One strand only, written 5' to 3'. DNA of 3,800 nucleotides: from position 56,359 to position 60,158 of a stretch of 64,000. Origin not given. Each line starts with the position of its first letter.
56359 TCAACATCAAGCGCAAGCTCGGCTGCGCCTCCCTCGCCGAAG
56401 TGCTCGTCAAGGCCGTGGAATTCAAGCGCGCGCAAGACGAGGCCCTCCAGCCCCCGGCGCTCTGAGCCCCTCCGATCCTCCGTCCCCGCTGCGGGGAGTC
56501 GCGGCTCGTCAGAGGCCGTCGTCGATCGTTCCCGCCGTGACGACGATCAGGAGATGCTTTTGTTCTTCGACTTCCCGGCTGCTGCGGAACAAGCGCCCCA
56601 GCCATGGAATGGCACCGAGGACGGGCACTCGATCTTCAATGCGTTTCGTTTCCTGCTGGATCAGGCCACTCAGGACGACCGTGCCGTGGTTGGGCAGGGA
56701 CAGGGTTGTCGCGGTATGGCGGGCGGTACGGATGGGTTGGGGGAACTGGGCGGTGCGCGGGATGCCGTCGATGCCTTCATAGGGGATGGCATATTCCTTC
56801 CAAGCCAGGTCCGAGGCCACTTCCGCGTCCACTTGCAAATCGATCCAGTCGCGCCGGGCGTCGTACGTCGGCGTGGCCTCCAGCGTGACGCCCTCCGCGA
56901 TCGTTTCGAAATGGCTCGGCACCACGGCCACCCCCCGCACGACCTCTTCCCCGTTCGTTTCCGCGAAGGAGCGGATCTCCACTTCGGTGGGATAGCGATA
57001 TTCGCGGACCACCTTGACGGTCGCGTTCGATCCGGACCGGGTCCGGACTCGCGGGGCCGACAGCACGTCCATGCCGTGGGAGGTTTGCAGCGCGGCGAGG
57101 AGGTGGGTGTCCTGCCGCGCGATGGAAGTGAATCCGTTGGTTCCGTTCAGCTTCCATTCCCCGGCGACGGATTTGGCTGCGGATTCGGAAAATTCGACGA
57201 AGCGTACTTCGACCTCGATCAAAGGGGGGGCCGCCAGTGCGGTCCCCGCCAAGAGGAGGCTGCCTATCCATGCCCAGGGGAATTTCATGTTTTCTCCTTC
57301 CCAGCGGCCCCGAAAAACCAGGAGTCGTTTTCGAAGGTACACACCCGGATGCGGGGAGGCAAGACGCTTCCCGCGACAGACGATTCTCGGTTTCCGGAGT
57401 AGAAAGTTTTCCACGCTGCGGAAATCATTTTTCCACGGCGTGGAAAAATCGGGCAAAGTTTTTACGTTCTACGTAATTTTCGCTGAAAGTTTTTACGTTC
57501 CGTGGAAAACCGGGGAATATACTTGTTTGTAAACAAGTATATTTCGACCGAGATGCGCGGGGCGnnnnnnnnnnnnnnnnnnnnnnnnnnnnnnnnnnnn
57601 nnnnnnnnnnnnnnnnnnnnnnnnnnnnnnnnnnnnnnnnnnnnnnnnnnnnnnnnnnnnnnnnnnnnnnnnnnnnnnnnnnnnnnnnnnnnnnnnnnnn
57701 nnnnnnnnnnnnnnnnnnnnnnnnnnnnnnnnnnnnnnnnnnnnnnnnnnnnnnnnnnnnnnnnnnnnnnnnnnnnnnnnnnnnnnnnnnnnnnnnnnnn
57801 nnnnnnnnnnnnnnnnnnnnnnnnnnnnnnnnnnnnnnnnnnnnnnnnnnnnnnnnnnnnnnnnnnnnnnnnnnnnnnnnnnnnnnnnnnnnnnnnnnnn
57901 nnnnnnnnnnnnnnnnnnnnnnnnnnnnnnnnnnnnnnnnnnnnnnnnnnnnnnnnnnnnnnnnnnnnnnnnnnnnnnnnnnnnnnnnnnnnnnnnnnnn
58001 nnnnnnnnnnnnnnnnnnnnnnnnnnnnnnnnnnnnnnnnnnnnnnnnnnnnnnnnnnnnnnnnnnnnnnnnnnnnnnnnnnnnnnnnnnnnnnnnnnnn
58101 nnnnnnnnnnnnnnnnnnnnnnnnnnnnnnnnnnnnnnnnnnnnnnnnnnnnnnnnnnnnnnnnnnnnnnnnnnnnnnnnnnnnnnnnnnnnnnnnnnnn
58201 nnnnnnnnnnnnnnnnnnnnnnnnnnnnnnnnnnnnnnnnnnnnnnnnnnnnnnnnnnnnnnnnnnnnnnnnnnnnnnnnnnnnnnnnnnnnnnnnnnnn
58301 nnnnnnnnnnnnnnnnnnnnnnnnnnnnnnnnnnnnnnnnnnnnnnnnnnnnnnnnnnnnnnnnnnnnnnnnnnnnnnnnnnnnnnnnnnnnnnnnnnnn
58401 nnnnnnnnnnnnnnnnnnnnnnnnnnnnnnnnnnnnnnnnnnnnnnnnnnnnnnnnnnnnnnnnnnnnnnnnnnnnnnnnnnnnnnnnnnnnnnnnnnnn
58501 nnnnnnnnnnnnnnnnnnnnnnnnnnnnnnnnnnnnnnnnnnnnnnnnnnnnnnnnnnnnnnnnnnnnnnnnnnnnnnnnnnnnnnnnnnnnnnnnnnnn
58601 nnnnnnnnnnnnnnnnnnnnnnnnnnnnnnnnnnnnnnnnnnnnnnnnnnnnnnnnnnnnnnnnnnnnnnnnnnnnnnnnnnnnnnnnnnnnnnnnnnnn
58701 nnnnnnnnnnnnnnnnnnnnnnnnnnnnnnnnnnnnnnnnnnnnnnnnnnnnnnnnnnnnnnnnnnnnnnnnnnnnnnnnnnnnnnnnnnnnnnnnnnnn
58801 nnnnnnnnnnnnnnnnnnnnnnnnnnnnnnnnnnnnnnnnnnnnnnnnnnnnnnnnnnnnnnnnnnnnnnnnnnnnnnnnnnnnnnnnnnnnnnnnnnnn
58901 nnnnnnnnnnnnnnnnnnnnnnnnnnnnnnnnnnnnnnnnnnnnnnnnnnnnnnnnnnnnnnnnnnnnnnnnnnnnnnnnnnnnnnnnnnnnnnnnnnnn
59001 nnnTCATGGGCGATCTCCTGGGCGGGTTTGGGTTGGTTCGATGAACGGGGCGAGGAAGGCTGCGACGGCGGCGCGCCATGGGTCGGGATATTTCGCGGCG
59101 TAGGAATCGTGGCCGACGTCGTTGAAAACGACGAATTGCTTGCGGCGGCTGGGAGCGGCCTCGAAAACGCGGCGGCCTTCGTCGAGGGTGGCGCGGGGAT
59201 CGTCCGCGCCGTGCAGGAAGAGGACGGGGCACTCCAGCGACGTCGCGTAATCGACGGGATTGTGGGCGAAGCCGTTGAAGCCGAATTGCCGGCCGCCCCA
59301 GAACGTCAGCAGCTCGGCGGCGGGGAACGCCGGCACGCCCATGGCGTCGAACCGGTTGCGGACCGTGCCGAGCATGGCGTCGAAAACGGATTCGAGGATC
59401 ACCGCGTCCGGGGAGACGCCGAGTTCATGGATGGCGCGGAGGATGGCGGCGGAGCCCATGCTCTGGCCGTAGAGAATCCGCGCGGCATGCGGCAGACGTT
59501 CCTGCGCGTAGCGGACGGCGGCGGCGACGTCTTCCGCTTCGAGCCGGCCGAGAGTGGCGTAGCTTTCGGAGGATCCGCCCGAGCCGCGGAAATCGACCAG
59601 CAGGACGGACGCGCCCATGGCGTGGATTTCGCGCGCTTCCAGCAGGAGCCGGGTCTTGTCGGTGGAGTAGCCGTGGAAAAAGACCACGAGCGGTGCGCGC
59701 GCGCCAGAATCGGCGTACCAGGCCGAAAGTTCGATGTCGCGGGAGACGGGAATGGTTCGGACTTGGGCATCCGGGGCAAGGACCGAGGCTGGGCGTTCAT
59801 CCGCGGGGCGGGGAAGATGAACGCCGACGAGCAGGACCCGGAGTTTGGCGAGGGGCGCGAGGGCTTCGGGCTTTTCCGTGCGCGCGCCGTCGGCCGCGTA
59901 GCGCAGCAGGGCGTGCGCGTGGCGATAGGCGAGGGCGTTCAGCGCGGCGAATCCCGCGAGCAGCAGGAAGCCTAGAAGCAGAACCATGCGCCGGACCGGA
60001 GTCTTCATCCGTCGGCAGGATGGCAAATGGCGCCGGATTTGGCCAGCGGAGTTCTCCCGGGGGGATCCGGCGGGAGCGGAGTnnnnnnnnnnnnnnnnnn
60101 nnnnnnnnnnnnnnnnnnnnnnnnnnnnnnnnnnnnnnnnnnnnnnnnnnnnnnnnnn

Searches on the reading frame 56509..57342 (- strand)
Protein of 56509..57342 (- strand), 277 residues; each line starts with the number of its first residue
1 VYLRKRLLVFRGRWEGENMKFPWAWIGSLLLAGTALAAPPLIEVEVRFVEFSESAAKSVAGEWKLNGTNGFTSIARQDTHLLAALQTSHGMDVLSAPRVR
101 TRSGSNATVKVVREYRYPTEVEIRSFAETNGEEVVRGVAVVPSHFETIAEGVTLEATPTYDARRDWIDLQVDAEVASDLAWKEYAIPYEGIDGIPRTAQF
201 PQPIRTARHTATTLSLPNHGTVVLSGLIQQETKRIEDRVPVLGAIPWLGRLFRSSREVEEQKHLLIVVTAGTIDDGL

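Call 16: search_protein_families(library=pfam, proteins=[window:56509-57342:-])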
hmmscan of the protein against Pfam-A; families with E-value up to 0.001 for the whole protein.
window:56509-57342:- (277 aa): 1 family
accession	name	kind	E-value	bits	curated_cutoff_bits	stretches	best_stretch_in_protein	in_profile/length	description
PF00263.26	Secretin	-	3.6e-28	98.7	27.5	1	84-270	1-165/169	Bacterial type II and III secretion system protein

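Call 21: find_encoding_contigs(protein=window:56509-57342:-, flank=10000, max_places=6)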
Protein window:56509-57342:- (277 aa): no gene with exactly this product is on record in the collection.
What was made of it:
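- Tried and rejected: The exact look-up of the secretin protein failed (call 21).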

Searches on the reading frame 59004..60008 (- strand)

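Call 87: search_protein_families(library=pfam, proteins=[window:59004-60008:-])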
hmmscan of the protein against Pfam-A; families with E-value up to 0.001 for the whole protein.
window:59004-60008:- (334 aa): 3 families
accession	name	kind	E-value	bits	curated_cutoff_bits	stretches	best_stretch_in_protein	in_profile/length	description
PF12146.15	Hydrolase_4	-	1.6e-17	64.1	27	2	107-205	6-106/239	Serine aminopeptidase, S33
PF00561.26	Abhydrolase_1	-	1.3e-12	48.4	25.8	1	106-192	1-86/245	alpha/beta hydrolase fold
PF00326.27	Peptidase_S9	-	1.6e-07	31.5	22.6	1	130-320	12-207/213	Prolyl oligopeptidase family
